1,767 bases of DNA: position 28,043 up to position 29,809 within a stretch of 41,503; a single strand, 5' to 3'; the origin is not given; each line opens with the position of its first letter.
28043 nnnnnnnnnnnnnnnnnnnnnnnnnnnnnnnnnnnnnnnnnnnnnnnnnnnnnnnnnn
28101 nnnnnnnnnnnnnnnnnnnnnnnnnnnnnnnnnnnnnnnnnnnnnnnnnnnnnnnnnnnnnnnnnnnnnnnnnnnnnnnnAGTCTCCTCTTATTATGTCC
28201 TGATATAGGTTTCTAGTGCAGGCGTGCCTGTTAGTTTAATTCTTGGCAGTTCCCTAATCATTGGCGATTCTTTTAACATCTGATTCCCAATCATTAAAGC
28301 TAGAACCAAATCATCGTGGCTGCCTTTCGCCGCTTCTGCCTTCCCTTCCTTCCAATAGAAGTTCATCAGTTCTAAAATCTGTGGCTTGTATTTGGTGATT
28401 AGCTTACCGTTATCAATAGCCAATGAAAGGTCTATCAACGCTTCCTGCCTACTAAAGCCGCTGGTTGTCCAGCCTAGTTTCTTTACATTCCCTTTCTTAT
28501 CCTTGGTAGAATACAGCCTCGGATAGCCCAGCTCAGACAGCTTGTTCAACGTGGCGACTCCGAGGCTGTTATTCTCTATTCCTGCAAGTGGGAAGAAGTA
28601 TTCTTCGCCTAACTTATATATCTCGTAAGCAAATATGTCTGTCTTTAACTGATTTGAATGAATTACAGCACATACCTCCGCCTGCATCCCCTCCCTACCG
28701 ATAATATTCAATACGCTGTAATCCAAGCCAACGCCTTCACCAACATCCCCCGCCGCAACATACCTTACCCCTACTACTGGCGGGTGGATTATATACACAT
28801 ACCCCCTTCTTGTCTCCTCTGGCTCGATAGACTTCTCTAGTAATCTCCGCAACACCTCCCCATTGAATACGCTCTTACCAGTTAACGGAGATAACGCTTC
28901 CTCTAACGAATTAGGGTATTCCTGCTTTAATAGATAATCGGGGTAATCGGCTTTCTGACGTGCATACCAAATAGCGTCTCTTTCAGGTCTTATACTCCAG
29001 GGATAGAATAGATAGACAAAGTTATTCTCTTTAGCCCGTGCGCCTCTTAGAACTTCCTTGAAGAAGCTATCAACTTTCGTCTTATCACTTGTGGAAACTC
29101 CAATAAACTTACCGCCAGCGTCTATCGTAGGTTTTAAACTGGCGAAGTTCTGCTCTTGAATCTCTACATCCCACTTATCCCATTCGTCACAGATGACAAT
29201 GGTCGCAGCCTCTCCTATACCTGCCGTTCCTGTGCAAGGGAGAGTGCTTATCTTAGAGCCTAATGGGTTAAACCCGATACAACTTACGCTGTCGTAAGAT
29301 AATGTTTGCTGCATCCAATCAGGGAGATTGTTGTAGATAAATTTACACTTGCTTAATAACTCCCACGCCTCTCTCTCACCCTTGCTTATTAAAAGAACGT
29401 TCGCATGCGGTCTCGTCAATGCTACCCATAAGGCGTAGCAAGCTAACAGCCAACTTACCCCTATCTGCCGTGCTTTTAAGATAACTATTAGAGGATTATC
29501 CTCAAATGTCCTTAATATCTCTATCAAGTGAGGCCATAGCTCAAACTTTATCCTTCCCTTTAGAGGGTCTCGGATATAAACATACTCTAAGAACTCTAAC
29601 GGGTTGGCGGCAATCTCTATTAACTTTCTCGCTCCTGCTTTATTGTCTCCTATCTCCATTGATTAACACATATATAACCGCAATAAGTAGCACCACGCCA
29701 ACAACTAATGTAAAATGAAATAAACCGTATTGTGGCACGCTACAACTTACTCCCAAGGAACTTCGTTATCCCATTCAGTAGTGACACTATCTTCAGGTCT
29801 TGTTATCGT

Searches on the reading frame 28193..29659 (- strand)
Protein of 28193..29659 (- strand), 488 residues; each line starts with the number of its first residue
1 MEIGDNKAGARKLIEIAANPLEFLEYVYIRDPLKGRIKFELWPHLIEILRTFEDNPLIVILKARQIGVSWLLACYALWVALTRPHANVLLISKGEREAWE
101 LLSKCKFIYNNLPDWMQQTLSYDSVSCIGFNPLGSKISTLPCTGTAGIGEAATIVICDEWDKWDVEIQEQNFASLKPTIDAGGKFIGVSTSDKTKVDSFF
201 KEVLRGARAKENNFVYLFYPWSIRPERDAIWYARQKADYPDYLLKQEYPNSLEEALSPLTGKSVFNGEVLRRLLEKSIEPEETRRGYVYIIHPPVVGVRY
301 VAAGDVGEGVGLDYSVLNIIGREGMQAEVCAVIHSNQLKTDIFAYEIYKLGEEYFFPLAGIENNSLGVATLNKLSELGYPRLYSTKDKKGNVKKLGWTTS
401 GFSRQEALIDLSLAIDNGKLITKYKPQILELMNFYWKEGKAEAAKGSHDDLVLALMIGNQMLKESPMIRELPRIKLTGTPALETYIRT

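Call 11: search_protein_families(library=pfam, proteins=[window:28193-29659:-], max_evalue=0.01)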
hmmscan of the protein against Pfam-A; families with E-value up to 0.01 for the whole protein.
window:28193-29659:- (488 aa): 1 family
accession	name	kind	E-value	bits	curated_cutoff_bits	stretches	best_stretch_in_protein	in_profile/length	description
PF17289.8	Terminase_6C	-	0.0055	17.1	22.6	0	305-456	4-149/155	Terminase RNaseH-like domain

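Call 12: search_protein_families(library=phrogs, proteins=[window:28193-29659:-], max_evalue=0.01)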
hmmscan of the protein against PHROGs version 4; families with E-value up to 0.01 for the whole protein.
window:28193-29659:- (488 aa): 10 families
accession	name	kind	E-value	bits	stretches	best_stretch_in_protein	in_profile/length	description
phrog_2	-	head and packaging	1.8e-25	90.9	1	30-467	252-598/807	terminase large subunit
phrog_5989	-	head and packaging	5.6e-15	56.3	1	23-233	124-315/347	terminase large subunit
phrog_7579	-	head and packaging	2.3e-10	41.1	1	47-193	9-150/239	terminase large subunit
phrog_24361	-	head and packaging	4e-10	40.7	1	342-466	12-142/162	terminase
phrog_36964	-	head and packaging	6.3e-10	38.7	1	72-415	438-804/890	terminase large subunit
phrog_26724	-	unknown function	2.9e-07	31.2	1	26-132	19-126/192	-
phrog_38407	-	unknown function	4.6e-07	30.1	1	283-466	165-352/370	-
phrog_38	-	head and packaging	6.1e-06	26.2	1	19-115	272-369/760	terminase large subunit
phrog_675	-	head and packaging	0.00047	19.6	1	19-89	23-89/576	terminase large subunit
phrog_9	-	head and packaging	0.0084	16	1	58-227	226-399/812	terminase large subunit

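Call 87: search_dna_similar(query=window:28193-29659:-, collection=phages, mode=protein, max_rows=12)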
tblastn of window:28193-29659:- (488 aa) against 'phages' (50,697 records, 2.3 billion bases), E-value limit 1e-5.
Records with a match: 2511; places in all: 2512; records where one place covers at least 80% of the query: 1833.
Best place of each record, by identity: <60% 2511.
By first word of the organism name: Escherichia 651; Synechococcus 378; Klebsiella 329; Salmonella 198; Vibrio 184; Shigella 87; Aeromonas 80; Cyanophage 61; Enterobacter 58; Acinetobacter 49; and 59 more.
By host as written in the record: - 534; Escherichia coli 271; Klebsiella pneumoniae 114; Synechococcus 107; Synechococcus sp. 38; Escherichia coli O157:H7 38; Salmonella enterica 29; Synechococcus sp. WH7803 28; and 533 more.
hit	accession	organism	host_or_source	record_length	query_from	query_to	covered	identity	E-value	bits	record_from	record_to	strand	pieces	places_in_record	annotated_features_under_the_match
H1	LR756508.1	uncultured phage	metagenomic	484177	14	458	91%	29.6%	6e-39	157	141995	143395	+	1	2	record has no annotation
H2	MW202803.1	Caudoviricetes sp.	Manatee Spring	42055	25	463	90%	29.8%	3e-40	160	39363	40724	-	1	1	terminase large subunit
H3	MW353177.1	Flavobacterium phage vB_FspM_immuto_13-6C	Flavobacterium sp. LMO8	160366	10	455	91%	28.6%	4e-42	166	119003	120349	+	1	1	terminase large subunit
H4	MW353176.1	Flavobacterium phage vB_FspM_immuto_3-5A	Flavobacterium sp. LMO8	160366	10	455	91%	28.6%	6e-42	166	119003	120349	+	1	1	terminase large subunit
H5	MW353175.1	Flavobacterium phage vB_FspM_immuto_2-6A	Flavobacterium sp. LMO8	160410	10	455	91%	28.6%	6e-42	166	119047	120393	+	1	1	terminase large subunit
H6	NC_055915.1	Flavobacterium phage vB_FspM_immuto_2-6A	Flavobacterium sp. LMO8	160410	10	455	91%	28.6%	6e-42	166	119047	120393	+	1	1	terminase large subunit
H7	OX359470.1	Ochrobactrum phage ORM_20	-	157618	12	455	91%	28.2%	6e-21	102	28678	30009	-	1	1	terminase large subunit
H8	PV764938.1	Sinorhizobium phage Phosso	Sinohrizobium meliloti NRRL L-50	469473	12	470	94%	27.2%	6e-26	117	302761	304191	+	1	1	terminase large subunit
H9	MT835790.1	Bacteriophage sp.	human fecal samples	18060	11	466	93%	27.3%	3e-20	166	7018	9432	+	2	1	record has no annotation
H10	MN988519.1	Rhizobium phage RHph_I1_18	Rhizobium phaseoli I1_18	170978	10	457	92%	27.3%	9e-25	114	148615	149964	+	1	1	terminase large subunit protein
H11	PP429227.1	Rhizobium phage IG49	Agrobacterium radiobacter PL17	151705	24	457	89%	28.0%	2e-19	98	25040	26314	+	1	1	terminase large subunit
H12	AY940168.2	Prochlorococcus phage P-SSM4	Prochlorococcus sp. NATL2A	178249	7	471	95%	26.1%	1e-27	123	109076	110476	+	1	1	gp17: terminase DNA packaging enzyme large subunit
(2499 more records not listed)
